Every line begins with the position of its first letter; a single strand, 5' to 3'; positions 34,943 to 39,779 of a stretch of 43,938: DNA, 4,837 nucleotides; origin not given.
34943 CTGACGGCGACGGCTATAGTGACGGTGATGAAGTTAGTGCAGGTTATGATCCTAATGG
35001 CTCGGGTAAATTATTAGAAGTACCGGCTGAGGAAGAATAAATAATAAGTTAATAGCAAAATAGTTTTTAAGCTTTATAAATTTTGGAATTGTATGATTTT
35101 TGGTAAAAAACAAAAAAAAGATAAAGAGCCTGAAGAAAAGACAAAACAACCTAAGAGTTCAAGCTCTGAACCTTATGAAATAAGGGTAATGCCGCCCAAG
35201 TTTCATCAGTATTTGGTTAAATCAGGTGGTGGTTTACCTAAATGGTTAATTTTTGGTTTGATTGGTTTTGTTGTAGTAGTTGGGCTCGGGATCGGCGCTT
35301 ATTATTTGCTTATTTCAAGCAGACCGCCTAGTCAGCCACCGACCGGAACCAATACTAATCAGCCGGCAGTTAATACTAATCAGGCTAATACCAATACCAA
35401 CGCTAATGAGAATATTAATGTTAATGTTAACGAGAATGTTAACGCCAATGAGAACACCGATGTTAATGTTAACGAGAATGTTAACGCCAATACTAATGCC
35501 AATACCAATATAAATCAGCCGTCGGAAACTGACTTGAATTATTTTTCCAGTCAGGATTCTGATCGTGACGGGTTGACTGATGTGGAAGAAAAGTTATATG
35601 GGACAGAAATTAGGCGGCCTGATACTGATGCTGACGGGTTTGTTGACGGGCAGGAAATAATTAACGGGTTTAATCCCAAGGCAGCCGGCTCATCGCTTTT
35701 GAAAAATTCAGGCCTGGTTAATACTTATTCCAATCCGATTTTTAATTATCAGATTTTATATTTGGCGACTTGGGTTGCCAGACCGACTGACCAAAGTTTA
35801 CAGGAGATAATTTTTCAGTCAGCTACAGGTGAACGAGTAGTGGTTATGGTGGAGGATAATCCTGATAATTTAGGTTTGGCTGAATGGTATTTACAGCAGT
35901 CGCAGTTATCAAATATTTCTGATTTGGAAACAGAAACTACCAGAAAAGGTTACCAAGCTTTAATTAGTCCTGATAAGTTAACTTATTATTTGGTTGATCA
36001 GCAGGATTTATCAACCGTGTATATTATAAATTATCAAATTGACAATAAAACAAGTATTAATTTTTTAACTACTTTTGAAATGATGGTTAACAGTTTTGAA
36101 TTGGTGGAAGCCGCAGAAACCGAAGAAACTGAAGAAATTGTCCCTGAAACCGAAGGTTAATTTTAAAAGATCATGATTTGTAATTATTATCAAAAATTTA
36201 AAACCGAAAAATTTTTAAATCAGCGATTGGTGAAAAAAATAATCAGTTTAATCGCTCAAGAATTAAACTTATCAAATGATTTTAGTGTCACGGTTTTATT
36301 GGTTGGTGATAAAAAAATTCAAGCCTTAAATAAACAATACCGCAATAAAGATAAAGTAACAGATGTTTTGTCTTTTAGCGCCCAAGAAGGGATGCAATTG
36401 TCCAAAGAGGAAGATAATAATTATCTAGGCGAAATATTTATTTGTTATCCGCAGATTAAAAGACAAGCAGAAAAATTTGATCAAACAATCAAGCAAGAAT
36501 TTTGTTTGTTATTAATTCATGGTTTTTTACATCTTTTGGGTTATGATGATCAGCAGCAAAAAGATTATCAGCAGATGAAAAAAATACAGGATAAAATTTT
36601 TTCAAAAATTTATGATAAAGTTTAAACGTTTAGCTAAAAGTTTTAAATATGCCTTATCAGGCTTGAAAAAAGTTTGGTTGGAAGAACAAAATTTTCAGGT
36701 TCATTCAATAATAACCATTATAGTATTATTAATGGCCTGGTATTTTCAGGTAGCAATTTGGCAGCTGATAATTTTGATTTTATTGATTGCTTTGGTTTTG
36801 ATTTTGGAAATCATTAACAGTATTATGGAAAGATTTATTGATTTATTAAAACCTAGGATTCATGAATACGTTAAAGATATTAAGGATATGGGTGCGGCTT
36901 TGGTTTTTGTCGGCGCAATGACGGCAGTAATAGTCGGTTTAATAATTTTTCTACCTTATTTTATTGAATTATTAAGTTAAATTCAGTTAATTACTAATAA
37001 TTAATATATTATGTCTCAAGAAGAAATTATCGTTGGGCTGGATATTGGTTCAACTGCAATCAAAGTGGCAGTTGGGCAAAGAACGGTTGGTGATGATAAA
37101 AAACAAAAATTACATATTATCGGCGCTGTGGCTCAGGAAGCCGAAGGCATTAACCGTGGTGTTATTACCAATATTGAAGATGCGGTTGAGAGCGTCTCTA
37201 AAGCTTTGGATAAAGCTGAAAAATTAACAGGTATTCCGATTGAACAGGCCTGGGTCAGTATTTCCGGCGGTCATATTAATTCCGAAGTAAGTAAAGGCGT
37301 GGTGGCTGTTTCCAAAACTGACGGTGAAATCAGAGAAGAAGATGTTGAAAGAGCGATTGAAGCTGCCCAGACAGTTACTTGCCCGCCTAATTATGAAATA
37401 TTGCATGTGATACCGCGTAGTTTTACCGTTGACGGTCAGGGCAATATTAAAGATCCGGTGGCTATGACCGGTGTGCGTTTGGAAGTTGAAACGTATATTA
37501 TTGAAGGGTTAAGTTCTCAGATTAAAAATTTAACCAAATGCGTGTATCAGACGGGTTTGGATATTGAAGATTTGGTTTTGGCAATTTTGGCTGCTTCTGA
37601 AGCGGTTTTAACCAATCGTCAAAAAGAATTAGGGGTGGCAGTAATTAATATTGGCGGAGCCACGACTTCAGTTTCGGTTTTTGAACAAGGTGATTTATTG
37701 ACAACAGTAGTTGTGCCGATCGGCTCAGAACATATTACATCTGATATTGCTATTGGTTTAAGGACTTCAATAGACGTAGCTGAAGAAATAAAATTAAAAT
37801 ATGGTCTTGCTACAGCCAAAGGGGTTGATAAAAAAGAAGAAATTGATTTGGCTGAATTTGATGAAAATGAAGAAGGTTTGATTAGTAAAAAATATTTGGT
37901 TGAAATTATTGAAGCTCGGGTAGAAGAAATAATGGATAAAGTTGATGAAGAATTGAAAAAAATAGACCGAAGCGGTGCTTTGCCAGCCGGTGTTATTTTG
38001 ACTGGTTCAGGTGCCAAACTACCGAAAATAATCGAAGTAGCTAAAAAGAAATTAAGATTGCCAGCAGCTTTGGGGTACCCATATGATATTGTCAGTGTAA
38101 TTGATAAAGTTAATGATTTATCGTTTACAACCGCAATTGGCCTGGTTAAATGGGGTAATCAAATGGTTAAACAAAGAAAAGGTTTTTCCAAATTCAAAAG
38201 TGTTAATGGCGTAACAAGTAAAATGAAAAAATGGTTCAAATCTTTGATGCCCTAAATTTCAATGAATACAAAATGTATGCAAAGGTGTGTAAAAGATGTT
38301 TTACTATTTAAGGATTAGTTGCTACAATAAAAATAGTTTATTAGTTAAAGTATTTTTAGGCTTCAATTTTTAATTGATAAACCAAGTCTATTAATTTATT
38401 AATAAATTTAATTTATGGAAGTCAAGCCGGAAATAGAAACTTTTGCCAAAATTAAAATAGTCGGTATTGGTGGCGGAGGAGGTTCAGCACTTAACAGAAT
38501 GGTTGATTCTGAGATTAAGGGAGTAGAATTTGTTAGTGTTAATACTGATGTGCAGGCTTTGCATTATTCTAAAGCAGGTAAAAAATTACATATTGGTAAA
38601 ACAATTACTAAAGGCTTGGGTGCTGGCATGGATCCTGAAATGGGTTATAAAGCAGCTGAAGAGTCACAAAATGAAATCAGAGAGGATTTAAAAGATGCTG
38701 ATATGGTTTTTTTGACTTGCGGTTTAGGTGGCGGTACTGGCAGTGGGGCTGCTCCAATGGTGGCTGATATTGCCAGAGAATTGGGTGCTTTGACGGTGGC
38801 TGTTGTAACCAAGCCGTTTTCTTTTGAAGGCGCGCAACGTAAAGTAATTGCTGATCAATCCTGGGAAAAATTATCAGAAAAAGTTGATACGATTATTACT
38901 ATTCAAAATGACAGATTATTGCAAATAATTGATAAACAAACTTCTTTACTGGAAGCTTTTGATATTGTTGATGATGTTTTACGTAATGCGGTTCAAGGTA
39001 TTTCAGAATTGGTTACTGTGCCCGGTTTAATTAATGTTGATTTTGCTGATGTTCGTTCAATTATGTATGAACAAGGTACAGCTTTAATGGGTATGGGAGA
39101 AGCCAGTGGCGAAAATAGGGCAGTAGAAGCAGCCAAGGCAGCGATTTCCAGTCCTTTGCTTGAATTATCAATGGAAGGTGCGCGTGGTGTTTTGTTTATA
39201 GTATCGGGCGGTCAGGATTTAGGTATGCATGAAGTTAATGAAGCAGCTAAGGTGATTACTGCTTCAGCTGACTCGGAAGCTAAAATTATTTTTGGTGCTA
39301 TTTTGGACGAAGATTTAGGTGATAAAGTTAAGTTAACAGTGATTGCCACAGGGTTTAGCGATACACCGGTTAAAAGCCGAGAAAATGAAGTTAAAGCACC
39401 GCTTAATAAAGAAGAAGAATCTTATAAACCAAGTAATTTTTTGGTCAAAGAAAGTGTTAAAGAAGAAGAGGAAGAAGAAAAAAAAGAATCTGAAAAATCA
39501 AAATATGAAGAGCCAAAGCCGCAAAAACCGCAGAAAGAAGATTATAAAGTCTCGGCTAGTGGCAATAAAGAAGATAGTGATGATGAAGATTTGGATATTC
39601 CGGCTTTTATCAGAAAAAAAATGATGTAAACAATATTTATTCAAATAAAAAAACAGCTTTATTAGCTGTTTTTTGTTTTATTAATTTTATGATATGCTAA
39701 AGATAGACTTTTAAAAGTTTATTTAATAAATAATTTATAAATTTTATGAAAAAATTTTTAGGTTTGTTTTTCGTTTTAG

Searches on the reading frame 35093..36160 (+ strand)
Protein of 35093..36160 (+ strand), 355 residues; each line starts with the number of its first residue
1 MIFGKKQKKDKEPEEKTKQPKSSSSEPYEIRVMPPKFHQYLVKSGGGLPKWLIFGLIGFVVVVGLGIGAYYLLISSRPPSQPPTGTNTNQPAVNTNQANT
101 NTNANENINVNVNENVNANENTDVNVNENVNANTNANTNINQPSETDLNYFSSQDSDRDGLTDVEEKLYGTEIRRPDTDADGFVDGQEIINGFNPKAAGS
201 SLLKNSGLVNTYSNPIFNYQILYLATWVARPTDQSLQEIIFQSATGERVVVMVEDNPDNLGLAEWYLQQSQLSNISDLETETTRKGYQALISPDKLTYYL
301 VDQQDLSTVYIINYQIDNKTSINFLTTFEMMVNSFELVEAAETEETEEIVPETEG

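Call 13: search_protein_families(library=pfam, proteins=[window:35093-36160:+], max_evalue=0.001)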
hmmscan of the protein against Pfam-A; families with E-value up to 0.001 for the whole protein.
window:35093-36160:+ (355 aa): 1 family
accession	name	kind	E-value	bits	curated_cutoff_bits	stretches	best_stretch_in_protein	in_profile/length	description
PF18884.5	TSP3_bac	-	0.00016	21.9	25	0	155-171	1-17/22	Bacterial TSP3 repeat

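Call 74: search_protein_families(library=ncbifam, proteins=[window:35093-36160:+], max_evalue=0.001)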
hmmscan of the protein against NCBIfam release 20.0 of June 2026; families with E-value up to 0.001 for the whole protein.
window:35093-36160:+ (355 aa): 2 families
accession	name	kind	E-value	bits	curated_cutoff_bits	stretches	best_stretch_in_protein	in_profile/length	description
NF004285.1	PRK05696.1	equivalog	0.00021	21.2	179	1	45-115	14-84/171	flagellar basal body-associated protein FliL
NF033765.2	gliding_CglD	equivalog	0.00026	18.9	400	1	117-190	229-301/1124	adventurous gliding motility lipoprotein CglD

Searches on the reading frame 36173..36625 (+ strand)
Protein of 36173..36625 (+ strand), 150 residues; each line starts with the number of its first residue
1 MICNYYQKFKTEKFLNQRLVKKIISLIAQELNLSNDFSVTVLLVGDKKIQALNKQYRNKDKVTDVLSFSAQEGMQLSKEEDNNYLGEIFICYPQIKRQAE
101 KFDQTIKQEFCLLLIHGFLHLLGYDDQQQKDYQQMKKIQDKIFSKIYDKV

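Call 13: search_protein_families(library=pfam, proteins=[window:36173-36625:+], max_evalue=0.001)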
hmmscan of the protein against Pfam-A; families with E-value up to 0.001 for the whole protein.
window:36173-36625:+ (150 aa): 1 family
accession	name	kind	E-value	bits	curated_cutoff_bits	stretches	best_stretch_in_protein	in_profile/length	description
PF02130.23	YbeY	-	1.5e-40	138.5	25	1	15-145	6-128/129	Endoribonuclease YbeY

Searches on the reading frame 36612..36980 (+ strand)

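Call 13: search_protein_families(library=pfam, proteins=[window:36612-36980:+], max_evalue=0.001)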
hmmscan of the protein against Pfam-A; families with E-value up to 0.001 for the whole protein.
window:36612-36980:+ (122 aa): 1 family
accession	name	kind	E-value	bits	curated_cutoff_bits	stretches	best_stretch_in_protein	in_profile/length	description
PF01219.24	DAGK_prokar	-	1.3e-30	105.7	22.3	1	12-113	1-102/102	Prokaryotic diacylglycerol kinase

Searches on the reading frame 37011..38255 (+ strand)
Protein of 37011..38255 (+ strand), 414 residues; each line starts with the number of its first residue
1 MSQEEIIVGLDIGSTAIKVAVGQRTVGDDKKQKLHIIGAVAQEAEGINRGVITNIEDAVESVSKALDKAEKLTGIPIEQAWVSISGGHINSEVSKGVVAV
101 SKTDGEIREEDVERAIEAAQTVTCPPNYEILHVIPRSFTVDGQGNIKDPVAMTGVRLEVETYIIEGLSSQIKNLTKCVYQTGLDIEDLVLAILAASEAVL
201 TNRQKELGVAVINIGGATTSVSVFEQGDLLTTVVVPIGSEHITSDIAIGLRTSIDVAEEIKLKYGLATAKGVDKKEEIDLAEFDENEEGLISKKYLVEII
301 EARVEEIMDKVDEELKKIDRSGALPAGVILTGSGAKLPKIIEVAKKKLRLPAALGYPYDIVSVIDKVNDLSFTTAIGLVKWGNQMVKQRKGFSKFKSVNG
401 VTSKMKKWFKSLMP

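Call 13: search_protein_families(library=pfam, proteins=[window:37011-38255:+], max_evalue=0.001)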
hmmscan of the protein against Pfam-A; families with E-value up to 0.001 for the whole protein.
window:37011-38255:+ (414 aa): 5 families
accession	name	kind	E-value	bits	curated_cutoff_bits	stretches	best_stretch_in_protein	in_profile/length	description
PF14450.12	FtsA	-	6.9e-34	117.4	31.8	2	210-377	1-127/127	Cell division protein FtsA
PF02491.25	SHS2_FTSA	-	3.8e-28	98.1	25.4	1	86-164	1-78/79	SHS2 domain inserted in FTSA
PF06723.19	MreB_Mbl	-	9.1e-09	35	27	1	204-354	142-303/327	MreB/Mbl protein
PF11104.14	PilM_2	-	7.9e-08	32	27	0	184-266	156-239/340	Type IV pilus assembly protein PilM;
PF06277.17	EutA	-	0.00038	19.9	27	1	181-247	119-183/475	Ethanolamine utilisation protein EutA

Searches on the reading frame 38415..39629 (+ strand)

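Call 13: search_protein_families(library=pfam, proteins=[window:38415-39629:+], max_evalue=0.001)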
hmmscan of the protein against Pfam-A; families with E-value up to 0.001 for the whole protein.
window:38415-39629:+ (404 aa): 2 families
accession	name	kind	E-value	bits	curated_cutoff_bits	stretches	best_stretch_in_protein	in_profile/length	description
PF00091.31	Tubulin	-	1.9e-48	165.7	33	1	12-173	1-190/190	Tubulin/FtsZ family, GTPase domain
PF12327.13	FtsZ_C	-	6.2e-35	119.8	27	1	221-314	1-94/95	FtsZ family, C-terminal domain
